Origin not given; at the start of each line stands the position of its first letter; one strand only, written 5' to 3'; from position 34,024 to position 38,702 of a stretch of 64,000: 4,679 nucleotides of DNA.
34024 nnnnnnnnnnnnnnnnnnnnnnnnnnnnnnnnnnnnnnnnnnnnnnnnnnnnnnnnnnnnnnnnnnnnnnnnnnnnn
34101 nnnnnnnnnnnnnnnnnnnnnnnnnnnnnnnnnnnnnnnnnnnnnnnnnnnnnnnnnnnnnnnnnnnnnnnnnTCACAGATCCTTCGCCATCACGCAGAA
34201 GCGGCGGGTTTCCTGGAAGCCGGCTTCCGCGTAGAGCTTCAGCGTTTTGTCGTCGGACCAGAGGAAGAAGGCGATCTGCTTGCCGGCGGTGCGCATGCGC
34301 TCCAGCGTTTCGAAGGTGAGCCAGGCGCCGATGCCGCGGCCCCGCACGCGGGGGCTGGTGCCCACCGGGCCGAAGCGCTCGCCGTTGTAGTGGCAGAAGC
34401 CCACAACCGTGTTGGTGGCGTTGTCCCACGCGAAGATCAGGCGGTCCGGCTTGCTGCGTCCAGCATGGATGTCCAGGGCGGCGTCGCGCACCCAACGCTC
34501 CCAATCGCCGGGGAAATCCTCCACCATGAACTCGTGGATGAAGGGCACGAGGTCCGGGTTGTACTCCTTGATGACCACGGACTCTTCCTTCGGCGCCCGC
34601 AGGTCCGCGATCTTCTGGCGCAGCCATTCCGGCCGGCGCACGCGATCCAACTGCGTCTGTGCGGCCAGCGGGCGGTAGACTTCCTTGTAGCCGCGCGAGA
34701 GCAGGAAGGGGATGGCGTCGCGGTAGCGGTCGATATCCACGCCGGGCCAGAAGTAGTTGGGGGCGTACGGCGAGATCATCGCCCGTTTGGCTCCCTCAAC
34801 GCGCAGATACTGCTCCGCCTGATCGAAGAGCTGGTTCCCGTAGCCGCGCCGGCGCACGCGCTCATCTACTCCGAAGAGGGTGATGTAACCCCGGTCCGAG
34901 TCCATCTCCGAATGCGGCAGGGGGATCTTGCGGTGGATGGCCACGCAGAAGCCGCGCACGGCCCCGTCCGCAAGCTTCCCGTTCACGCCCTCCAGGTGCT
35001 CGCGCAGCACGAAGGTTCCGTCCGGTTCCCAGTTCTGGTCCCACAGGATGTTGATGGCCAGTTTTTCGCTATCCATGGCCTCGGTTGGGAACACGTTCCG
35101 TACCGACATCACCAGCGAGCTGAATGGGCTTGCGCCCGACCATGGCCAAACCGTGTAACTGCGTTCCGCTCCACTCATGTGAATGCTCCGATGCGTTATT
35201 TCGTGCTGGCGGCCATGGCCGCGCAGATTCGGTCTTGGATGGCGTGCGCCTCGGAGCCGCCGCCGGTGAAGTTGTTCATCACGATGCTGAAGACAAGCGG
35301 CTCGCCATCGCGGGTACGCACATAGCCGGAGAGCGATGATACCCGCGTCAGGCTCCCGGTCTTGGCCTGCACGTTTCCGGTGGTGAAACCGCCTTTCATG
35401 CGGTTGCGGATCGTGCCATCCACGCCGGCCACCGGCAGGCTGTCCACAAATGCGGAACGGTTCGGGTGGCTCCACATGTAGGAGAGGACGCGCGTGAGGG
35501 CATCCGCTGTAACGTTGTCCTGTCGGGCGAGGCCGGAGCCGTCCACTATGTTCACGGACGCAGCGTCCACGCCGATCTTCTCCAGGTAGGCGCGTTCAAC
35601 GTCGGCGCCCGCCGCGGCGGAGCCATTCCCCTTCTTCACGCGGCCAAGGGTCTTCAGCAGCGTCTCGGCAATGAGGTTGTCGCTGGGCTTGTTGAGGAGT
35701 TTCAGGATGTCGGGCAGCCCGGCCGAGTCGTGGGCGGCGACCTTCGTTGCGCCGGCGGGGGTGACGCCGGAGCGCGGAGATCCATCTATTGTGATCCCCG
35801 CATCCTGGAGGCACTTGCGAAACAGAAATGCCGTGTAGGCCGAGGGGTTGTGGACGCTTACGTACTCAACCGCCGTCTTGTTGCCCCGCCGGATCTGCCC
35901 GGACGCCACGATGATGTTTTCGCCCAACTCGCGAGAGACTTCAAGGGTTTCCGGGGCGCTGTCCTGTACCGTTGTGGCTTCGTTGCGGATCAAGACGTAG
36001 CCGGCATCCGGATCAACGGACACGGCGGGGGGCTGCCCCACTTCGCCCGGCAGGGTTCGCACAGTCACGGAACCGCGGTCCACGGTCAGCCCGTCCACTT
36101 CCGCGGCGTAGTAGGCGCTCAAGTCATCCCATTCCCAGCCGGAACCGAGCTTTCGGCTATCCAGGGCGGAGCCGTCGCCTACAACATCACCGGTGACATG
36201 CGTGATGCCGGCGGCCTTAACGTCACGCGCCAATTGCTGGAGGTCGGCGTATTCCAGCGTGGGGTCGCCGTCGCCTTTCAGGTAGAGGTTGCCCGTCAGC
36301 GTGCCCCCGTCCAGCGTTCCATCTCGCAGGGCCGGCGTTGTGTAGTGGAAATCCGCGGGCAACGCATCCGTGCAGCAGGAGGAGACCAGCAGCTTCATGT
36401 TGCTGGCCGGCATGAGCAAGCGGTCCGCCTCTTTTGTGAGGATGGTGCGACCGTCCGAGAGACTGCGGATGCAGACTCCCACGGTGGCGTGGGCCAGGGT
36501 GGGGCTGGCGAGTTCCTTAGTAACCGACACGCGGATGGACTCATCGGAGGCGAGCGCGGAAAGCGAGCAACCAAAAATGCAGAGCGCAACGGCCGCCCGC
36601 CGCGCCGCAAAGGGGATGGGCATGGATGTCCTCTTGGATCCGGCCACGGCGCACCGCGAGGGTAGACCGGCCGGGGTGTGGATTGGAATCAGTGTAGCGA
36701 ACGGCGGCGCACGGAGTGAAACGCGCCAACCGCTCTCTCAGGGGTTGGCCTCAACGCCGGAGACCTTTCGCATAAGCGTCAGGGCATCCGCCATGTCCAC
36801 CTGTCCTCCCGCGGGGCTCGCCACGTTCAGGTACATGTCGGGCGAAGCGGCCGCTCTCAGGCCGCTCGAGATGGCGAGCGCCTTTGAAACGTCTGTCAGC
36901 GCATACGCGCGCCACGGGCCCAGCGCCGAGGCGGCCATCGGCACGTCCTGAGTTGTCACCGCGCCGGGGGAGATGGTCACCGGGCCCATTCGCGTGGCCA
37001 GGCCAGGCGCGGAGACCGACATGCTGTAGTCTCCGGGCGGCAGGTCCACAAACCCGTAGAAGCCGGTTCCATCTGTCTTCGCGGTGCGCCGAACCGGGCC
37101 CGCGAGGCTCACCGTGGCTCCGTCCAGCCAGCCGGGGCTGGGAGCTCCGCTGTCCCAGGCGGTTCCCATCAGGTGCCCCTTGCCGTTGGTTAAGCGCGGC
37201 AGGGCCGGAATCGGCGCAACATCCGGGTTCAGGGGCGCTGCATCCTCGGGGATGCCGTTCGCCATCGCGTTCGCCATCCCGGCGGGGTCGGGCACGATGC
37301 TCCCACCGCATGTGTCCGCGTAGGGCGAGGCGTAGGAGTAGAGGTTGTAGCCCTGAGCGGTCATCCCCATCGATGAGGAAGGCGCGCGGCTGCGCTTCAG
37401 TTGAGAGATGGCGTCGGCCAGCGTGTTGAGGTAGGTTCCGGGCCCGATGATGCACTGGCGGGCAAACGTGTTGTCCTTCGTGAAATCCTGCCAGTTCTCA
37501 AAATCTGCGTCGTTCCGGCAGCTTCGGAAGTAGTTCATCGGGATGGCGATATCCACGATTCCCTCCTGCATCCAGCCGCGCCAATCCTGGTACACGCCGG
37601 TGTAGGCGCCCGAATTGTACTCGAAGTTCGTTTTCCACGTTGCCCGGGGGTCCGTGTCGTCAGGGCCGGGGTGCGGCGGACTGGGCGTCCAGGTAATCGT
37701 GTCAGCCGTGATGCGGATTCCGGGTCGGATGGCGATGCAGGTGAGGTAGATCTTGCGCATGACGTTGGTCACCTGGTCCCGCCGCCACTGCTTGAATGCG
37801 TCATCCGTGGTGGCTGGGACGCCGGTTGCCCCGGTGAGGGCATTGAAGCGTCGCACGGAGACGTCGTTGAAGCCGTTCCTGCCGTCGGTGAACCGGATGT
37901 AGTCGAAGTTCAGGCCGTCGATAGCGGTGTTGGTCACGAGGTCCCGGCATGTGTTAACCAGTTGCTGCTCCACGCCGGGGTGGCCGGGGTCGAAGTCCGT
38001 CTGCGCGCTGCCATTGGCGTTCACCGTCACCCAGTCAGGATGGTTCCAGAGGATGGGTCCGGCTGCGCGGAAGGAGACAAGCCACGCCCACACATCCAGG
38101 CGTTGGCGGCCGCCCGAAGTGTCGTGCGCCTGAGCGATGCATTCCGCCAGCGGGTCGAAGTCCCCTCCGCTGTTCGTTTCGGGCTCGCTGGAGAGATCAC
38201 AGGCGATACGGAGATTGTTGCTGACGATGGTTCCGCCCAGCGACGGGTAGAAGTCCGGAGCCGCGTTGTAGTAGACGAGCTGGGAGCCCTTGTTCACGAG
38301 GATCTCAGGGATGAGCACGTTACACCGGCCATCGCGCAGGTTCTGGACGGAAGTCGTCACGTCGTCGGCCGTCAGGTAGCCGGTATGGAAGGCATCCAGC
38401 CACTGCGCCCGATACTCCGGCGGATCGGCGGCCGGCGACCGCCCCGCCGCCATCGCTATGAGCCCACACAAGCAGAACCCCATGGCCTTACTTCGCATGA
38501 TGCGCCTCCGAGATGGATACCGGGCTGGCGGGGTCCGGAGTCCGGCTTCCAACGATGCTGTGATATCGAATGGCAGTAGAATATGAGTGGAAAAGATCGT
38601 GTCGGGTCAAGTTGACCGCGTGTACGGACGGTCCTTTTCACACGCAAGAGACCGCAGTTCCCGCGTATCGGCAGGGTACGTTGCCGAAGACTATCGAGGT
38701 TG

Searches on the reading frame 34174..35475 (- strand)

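Call 12: search_protein_families(library=pfam, proteins=[window:34174-35475:-], max_evalue=0.001)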
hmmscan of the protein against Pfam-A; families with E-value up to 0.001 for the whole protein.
window:34174-35475:- (433 aa): 6 families
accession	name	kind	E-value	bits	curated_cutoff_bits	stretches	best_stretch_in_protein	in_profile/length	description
PF00583.31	Acetyltransf_1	-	2.1e-15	57.4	20.7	2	167-234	38-98/116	Acetyltransferase (GNAT) family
PF13508.13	Acetyltransf_7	-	1.5e-10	41.7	27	1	346-422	5-84/84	Acetyltransferase (GNAT) domain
PF13673.13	Acetyltransf_10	-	2.6e-09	37.6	23.6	1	188-230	45-86/128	Acetyltransferase (GNAT) domain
PF14542.12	Acetyltransf_CG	-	4.5e-08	33.6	30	0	198-242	27-71/80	GCN5-related N-acetyl-transferase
PF13527.13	Acetyltransf_9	-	9.9e-08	32.5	25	0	170-241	49-118/127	Acetyltransferase (GNAT) domain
PF08445.16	FR47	-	1.8e-06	28.3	22.1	0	367-424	23-81/86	FR47-like protein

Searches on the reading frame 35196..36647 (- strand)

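Call 12: search_protein_families(library=pfam, proteins=[window:35196-36647:-], max_evalue=0.001)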
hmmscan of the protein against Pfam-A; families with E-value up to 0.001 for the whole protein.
window:35196-36647:- (483 aa): 2 families
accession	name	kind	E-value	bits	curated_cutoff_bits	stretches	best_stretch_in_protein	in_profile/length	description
PF02113.21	Peptidase_S13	-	2.4e-115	386.2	22.8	1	41-475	4-438/444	D-Ala-D-Ala carboxypeptidase 3 (S13) family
PF13354.11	Beta-lactamase2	-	0.00049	19.9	22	0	308-456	72-213/214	Beta-lactamase enzyme family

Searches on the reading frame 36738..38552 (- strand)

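Call 12: search_protein_families(library=pfam, proteins=[window:36738-38552:-], max_evalue=0.001)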
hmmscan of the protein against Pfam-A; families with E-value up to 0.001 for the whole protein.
window:36738-38552:- (604 aa): 4 families
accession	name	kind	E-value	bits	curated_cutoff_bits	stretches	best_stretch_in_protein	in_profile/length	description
PF02638.21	GHL10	-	6.2e-23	81.8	27.9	1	127-353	62-274/311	Glycosyl hydrolase-like 10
PF13620.12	CarboxypepD_reg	-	4.3e-12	46.7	32.3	1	476-539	14-81/82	Carboxypeptidase regulatory-like domain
PF17210.9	SdrD_B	-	1.1e-05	26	29.7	1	477-517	25-68/112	SdrD B-like domain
PF13715.12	CarbopepD_reg_2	-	0.00067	20.1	32.2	0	476-537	14-74/88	CarboxypepD_reg-like domain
